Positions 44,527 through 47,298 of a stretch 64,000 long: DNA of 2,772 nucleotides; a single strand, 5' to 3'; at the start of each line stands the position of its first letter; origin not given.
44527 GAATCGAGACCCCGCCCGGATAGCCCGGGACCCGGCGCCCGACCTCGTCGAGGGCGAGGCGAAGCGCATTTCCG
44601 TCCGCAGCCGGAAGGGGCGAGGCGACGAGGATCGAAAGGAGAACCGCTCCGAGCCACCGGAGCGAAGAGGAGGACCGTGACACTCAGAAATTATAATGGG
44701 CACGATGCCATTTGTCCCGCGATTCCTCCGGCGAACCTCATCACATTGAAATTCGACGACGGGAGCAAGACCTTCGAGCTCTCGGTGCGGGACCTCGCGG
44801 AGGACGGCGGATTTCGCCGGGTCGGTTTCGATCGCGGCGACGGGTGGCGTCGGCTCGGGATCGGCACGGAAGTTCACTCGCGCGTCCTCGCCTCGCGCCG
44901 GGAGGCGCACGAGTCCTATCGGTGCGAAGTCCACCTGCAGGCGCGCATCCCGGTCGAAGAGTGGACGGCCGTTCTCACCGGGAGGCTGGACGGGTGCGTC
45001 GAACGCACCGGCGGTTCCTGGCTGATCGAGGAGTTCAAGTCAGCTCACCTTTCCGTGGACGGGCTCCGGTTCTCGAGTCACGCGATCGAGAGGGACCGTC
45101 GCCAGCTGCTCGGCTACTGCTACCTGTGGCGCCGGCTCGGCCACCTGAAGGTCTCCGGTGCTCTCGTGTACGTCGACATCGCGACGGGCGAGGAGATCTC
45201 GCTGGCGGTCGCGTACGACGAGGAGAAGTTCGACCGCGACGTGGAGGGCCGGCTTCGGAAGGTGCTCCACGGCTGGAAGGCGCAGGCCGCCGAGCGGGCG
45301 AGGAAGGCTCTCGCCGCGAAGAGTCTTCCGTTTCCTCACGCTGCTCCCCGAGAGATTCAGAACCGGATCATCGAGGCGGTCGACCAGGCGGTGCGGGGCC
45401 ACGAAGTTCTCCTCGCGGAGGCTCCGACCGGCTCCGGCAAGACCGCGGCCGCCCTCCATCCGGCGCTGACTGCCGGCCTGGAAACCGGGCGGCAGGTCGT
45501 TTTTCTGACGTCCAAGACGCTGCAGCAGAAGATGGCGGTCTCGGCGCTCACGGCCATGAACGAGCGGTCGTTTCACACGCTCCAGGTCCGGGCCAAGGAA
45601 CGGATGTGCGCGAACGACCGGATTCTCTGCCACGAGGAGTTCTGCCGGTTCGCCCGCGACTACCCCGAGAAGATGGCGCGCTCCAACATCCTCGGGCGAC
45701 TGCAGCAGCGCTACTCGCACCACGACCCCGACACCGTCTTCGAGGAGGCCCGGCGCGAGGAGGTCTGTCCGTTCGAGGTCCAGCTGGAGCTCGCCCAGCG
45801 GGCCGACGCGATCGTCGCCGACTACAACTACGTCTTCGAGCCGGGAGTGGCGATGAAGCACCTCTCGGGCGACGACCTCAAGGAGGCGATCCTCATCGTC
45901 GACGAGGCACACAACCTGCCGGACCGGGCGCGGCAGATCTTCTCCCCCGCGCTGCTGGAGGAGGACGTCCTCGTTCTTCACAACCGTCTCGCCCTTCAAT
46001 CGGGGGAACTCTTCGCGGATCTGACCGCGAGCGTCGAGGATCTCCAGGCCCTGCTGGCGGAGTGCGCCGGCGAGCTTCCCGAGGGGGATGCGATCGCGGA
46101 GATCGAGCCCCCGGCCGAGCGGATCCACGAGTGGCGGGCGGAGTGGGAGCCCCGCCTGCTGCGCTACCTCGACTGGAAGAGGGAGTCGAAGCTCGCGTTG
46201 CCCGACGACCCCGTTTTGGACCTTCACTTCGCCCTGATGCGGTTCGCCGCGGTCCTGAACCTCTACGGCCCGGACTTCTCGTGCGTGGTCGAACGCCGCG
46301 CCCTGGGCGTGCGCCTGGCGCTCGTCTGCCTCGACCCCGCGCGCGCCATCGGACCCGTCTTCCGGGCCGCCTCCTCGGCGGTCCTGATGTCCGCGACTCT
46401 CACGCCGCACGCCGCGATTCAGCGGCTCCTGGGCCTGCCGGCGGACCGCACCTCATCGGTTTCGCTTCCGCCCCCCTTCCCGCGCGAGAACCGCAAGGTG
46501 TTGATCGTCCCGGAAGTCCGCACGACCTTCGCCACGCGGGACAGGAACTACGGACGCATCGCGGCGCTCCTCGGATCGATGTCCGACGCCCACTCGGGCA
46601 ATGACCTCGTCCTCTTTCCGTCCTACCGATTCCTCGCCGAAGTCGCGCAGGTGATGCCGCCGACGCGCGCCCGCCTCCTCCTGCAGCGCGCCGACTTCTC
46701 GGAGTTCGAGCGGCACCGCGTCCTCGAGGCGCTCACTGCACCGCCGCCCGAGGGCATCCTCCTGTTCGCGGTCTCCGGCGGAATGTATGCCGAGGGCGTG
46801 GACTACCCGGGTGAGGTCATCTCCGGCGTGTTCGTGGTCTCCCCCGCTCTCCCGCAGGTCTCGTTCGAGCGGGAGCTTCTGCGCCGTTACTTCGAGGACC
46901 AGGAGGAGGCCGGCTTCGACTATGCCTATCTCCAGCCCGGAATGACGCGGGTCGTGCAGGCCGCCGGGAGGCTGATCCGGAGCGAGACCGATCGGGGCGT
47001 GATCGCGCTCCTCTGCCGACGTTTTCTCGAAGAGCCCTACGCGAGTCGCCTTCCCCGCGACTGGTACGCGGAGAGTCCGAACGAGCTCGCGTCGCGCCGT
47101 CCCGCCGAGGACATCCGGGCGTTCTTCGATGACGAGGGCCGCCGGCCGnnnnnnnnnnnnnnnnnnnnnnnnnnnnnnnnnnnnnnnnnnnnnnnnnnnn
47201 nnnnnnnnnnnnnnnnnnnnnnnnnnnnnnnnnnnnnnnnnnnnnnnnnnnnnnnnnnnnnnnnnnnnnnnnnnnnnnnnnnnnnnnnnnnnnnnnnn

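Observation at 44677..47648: RecB-family nuclease fused to an XPD/DinG Fe-S helicase, translationally coupled to a NUDIX hydrolase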

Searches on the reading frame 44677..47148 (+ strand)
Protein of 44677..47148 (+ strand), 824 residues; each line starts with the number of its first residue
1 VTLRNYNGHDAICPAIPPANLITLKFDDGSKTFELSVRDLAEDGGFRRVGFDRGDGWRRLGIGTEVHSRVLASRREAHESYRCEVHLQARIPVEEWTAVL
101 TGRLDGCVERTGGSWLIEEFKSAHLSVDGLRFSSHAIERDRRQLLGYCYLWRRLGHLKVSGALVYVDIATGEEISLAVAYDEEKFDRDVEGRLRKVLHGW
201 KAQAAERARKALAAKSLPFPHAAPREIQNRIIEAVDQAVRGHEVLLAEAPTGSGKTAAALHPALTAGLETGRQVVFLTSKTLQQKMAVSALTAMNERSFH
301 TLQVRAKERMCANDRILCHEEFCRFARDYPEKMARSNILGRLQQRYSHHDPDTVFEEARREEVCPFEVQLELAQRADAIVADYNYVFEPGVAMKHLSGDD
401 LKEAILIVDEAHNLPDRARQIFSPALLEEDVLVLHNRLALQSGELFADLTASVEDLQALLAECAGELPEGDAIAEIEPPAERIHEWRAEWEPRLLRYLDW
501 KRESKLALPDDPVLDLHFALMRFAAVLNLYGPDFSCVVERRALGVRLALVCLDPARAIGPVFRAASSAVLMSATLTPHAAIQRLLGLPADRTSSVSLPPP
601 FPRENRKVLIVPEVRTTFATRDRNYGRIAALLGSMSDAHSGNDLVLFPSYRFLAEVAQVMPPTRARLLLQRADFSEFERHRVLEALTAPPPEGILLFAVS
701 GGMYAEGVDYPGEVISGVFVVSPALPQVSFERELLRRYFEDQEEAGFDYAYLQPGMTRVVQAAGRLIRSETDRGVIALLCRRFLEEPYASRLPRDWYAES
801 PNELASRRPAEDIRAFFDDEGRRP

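Call 5: search_protein_families(library=pfam, proteins=[window:44677-47148:+], max_evalue=0.1)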
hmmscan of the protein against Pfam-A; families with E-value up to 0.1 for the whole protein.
window:44677-47148:+ (824 aa): 9 families
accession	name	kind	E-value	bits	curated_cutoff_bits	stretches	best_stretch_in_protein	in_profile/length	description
PF13307.12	Helicase_C_2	-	8.3e-34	117.5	25.3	1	635-796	4-167/170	Helicase C-terminal domain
PF06733.21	DEAD_2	-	3.5e-14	53.3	21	1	301-428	48-169/172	DEAD_2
PF06777.17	HBB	-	1.7e-08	34.8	30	1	493-617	68-187/190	Helical and beta-bridge domain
PF00270.35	DEAD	-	4.4e-08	33.5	26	1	226-289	2-64/167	DEAD/DEAH box helicase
PF04851.21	ResIII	-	1.8e-06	28.4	22.5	1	224-421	4-146/164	Type III restriction enzyme, res subunit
PF25199.1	nSTAND_NTPase5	-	0.00054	20.3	34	1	221-294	18-93/145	Novel STAND NTPase 5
PF02562.22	PhoH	-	0.0018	18.3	27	0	229-275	10-52/205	PhoH-like protein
PF05707.18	Zot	-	0.039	13.9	20.3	0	246-283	4-40/197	Zonular occludens toxin (Zot)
PF13245.12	AAA_19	-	0.1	13.3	25.1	0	233-423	3-112/134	AAA domain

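Call 6: search_protein_families(library=ncbifam, proteins=[window:44677-47148:+], max_evalue=0.1)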
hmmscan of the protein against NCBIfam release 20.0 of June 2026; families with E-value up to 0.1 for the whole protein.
window:44677-47148:+ (824 aa): 13 families
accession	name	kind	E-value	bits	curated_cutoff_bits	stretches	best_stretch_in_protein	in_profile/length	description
TIGR00604.1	rad3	subfamily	5.5e-40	137.6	246.95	2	540-800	417-692/706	DNA repair helicase (rad3)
NF053712.1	repair_DEAH_YoaA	equivalog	1e-38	133.4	680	2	362-792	176-609/630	DNA repair helicase YoaA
NF008729.0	PRK11747.1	equivalog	3e-37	128.5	598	3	562-792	459-690/703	ATP-dependent DNA helicase DinG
NF005981.0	PRK08074.1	equivalog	1.3e-28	99.5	789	3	561-789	669-901/931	ATP-dependent DNA helicase DinG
TIGR01407.1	dinG_rel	hypoth_equivalog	3.3e-26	91.8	547.7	2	563-793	632-864/889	putative DnaQ family exonuclease/DinG family helicase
NF005569.0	PRK07246.1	equivalog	2.4e-09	36.1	794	2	567-790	575-791/820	bifunctional DnaQ family exonuclease/ATP-dependent helicase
TIGR03117.2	cas_csf4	equivalog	1.3e-08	33.5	400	1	212-289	117-195/800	type IV CRISPR-associated DEAD/DEAH-box helicase Csf4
NF008394.0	PRK11192.1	equivalog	0.00087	18.2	507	1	221-268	23-66/441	ATP-dependent RNA helicase SrmB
TIGR01587.1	cas3_core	equivalog_domain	0.0011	18.2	102.45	1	245-296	2-55/358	CRISPR-associated helicase Cas3'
TIGR00372.1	cas4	equivalog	0.0014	18.5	65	1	63-184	35-139/180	CRISPR-associated protein Cas4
TIGR03158.1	cas3_cyano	exception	0.006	15.7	69.1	1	241-292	13-63/357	type I-D CRISPR-associated helicase Cas3'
TIGR04121.1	DEXH_lig_assoc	equivalog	0.027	12.2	850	1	233-268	20-54/804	ligase-associated DNA damage response DEXH box helicase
NF007248.0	PRK09694.1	equivalog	0.039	11.9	569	1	217-262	280-321/878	CRISPR-associated helicase/endonuclease Cas3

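Call 7: search_protein_families(library=padloc, proteins=[window:44677-47148:+], max_evalue=0.1)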
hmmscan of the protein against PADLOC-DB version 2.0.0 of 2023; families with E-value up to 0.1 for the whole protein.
window:44677-47148:+ (824 aa): 27 families (the best 25 are shown)
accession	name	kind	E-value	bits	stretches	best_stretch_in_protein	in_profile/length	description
PDLC01439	typeIV_DinG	-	4.7e-103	343.8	1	219-803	12-562/575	CAS-IV-A; associated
PDLC01729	typeIV_DinG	-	3.6e-13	47.1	3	633-783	463-617/666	Csf4_0_IVA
PDLC01767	Cas3e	-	3.9e-07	27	1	204-277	166-236/680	-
PDLC01321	typeIV_DinG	-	2.8e-06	24.5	1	228-278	2-52/559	CAS-IV-A; associated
PDLC01730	typeIV_DinG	-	2.9e-05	20.6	1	221-298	118-195/802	Csf4_1_IVA1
PDLC01007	typeIV_DinG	-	0.00018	18.2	1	228-277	2-51/676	CRISPR type AFERR-associated DEAD/DEAH-box helicase Csf4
PDLC00938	Cas3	-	0.0003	18.2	1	245-296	2-55/358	CRISPR-associated helicase Cas3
PDLC00943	Cas4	-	0.00038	18.5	1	63-184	35-139/180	CRISPR-associated protein Cas4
PDLC01765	Cas3c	-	0.0004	17.4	1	202-275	148-216/612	-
PDLC04986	PDC-S28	-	0.00055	16.4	0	221-280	32-90/831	-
PDLC01759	Cas3b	-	0.00091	16.1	1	226-270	215-258/711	-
PDLC03960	SngC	-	0.00097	16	1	225-277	26-77/720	-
PDLC00944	Cas4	-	0.0015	16.7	0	75-190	47-144/177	Cas4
PDLC00937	Cas3d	-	0.0016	15.7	1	241-292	13-63/357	"CRISPR-associated helicase Cas3, subtype CYANO"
PDLC04140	mad8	-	0.0017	15.9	1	232-417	17-206/314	mads_8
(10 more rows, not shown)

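Call 9: find_homologous_proteins(query=window:44677-47148:+, max_evalue=1e-10)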
Query window:44677-47148:+ (824 aa): 672 proteins with E <= 1e-10 among 8000 candidates; the best 120 are listed.
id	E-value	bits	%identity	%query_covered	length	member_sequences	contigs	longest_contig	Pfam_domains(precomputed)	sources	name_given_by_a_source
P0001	0.0e+0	1863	100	100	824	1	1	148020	PF06733.22,PF00270.36,PF13307.13,PF04851.22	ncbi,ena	-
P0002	0.0e+0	1817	97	100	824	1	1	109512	PF06733.22,PF00270.36,PF13307.13,PF04851.22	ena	-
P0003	0.0e+0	1724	92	100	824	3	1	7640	PF06733.22,PF00270.36,PF13307.13,PF04851.22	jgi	jgi:DNA excision repair protein ERCC-2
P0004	0.0e+0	1688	92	98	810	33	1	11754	PF06733.22,PF00270.36,PF13307.13,PF04851.22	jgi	jgi:DNA excision repair protein ERCC-2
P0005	0.0e+0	1648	90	97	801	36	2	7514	PF06733.22,PF00270.36,PF13307.13,PF04851.22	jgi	-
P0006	0.0e+0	1528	83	97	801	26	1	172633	PF06733.22,PF00270.36,PF13307.13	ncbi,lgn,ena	-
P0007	0.0e+0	1522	83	97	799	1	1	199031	PF06733.22,PF00270.36,PF13307.13,PF04851.22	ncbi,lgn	-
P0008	0.0e+0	1512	82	96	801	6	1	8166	PF06733.22,PF00270.36,PF13307.13,PF04851.22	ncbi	-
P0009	0.0e+0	1511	83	96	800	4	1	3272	PF06733.22,PF00270.36,PF13307.13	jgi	jgi:DNA excision repair protein ERCC-2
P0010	0.0e+0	1501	82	97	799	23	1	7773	PF06733.22,PF00270.36,PF13307.13,PF04851.22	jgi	jgi:DNA excision repair protein ERCC-2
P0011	0.0e+0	1501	82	97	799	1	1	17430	PF06733.22,PF00270.36,PF13307.13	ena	-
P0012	0.0e+0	1492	81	97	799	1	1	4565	PF06733.22,PF00270.36,PF13307.13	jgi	jgi:DNA excision repair protein ERCC-2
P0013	0.0e+0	1491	82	96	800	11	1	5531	PF06733.22,PF00270.36,PF13307.13,PF04851.22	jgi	-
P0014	0.0e+0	1490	81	97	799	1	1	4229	PF06733.22,PF00270.36,PF13307.13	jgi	jgi:DNA excision repair protein ERCC-2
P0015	0.0e+0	1489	81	97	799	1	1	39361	PF06733.22,PF00270.36,PF13307.13,PF04851.22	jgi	jgi:DNA excision repair protein ERCC-2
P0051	0.0e+0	1356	75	97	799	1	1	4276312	PF06733.22,PF00270.36,PF13307.13,PF04851.22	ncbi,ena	-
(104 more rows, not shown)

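Call 13: search_solved_structures(query=window:44677-47148:+, max_evalue=0.01)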
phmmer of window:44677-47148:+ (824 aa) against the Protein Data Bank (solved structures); distinct sequences matched with E-value up to 0.01: 17.
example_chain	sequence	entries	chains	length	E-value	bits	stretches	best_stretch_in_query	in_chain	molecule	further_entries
9kqh_A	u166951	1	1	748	1.9e-77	264.3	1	31-796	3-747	DNA 5'-3' helicase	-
4a15_A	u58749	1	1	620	6.3e-30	107.2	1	238-782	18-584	ATP-DEPENDENT DNA HELICASE TA0057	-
9p55_A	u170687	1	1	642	6.6e-30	107.1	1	237-782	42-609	ATP-dependent DNA helicase XPD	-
2vsf_A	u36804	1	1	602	1.5e-29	105.9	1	247-782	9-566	DNA REPAIR HELICASE RAD3 RELATED PROTEIN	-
5h8w_A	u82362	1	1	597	9.2e-27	96.7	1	247-782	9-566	ATP-dependent DNA helicase Ta0057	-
6fwr_A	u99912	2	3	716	4.9e-15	58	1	569-792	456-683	ATP-dependent DNA helicase DinG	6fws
5fmf_Y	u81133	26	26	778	6.7e-14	54.2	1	523-800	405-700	DNA REPAIR HELICASE RAD3 | General transcription and DNA repair factor IIH helicase subunit XPD | General transcription and DNA repair factor IIH helicase subun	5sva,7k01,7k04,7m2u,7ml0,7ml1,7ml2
5oqj_0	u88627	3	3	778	7.3e-14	54.1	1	523-800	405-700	DNA repair helicase RAD3 | General transcription and DNA repair factor IIH helicase subunit XPD | General transcription and DNA repair factor IIH helicase subun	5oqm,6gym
8ebt_B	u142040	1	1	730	3.5e-13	51.8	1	520-799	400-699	General transcription and DNA repair factor IIH helicase subunit XPD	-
29vf_1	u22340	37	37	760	4.1e-13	51.6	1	520-799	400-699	TFIIH basal transcription factor complex helicase XPD subunit | General transcription and DNA repair factor IIH helicase subunit XPD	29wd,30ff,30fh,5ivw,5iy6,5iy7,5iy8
8ebs_B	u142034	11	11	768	4.2e-13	51.5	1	520-799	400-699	General transcription and DNA repair factor IIH helicase subunit XPD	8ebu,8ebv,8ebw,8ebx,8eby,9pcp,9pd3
28jm_B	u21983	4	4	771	4.3e-13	51.5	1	520-799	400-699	TFIIH basal transcription factor complex helicase XPD subunit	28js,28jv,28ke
6nmi_B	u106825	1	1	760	4.5e-13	51.5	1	520-799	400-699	General transcription and DNA repair factor IIH helicase subunit XPD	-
9ej9_A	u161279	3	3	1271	1.8e-12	49.5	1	332-430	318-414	Fanconi anemia group J protein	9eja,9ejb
3crv_A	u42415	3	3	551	2.5e-11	45.7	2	225-428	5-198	XPD/Rad3 related DNA helicase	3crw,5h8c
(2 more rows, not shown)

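Call 20: search_solved_structures(query=window:44677-47148:+, max_evalue=1e-40, show_alignments=1)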
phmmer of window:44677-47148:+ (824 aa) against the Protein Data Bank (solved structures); distinct sequences matched with E-value up to 1e-40: 1.
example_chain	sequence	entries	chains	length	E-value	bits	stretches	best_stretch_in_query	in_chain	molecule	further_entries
9kqh_A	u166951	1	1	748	1.9e-77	264.3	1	31-796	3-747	DNA 5'-3' helicase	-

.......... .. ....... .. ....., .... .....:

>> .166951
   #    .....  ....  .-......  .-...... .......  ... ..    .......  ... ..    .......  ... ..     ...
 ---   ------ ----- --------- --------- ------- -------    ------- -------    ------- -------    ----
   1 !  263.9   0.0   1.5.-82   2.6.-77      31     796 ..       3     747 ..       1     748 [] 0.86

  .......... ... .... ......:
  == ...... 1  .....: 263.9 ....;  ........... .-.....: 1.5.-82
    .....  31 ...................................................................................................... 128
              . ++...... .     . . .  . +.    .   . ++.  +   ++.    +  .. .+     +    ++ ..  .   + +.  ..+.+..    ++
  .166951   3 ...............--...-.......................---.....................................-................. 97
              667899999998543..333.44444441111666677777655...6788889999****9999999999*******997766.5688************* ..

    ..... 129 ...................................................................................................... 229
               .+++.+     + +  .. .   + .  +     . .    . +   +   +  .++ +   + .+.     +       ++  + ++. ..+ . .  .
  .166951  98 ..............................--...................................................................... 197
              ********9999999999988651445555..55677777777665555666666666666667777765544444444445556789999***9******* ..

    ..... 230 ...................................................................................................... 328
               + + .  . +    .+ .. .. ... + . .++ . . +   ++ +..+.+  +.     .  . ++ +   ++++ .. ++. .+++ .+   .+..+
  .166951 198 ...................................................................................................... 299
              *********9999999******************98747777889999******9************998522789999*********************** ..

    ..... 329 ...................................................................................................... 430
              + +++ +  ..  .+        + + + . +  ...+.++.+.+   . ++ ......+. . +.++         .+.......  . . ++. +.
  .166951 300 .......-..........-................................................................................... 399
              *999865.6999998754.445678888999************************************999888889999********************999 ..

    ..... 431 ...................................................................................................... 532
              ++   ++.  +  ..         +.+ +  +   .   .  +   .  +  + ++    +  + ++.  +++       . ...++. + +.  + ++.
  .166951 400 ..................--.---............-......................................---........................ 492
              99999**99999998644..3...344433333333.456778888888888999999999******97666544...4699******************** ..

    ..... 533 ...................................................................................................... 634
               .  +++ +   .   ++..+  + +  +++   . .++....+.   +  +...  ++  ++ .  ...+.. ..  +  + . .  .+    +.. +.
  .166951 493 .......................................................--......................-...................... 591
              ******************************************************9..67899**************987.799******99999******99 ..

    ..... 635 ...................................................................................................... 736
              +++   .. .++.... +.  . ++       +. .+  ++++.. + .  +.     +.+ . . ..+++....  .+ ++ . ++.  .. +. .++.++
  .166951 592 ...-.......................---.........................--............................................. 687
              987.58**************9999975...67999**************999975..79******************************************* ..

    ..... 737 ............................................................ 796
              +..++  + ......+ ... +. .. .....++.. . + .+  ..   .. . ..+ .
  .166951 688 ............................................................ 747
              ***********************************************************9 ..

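Call 22: find_encoding_contigs(protein=P0001, flank=10000, max_places=2)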
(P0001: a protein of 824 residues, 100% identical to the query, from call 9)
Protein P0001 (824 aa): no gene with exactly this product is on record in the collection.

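Call 23: find_encoding_contigs(protein=P0051, flank=8000, max_places=2)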
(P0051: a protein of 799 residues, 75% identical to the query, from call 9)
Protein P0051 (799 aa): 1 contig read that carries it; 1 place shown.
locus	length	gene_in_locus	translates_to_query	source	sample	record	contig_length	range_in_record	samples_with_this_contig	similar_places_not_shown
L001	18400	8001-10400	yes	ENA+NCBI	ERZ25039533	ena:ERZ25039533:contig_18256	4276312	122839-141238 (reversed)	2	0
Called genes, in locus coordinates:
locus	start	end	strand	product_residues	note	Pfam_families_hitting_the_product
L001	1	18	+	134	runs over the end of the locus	-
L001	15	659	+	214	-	PF00753:Lactamase_B, PF23023:Anti-Pycsar_Apyc1 (faint), PF12706:Lactamase_B_2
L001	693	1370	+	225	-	PF04060:FeS (weak)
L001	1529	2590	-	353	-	PF13384:HTH_23 (weak), PF13565:HTH_32, PF13358:DDE_3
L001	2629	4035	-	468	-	-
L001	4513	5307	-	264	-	PF17874:TPR_MalT (faint), PF07719:TPR_2 (faint)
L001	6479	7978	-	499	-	PF02113:Peptidase_S13, PF13354:Beta-lactamase2 (faint)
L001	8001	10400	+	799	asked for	PF04851:ResIII (faint), PF00270:DEAD, PF06733:DEAD_2, PF13307:Helicase_C_2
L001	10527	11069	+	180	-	PF00293:NUDIX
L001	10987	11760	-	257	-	PF18306:LDcluster4, PF03641:Lysine_decarbox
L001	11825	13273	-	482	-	-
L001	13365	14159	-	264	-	PF00481:PP2C, PF13672:PP2C_2, PF07228:SpoIIE (faint)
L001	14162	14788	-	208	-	PF00226:DnaJ, PF13428:TPR_14 (faint), PF07719:TPR_2 (faint), PF23914:TPR_CcmH_CycH (faint), PF13432:TPR_16 (weak), PF13371:TPR_9 (weak), PF13432:TPR_16 (weak), PF14559:TPR_19 (weak), +1 more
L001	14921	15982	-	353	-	-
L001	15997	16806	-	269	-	PF13413:HTH_25, PF13464:RodZ_C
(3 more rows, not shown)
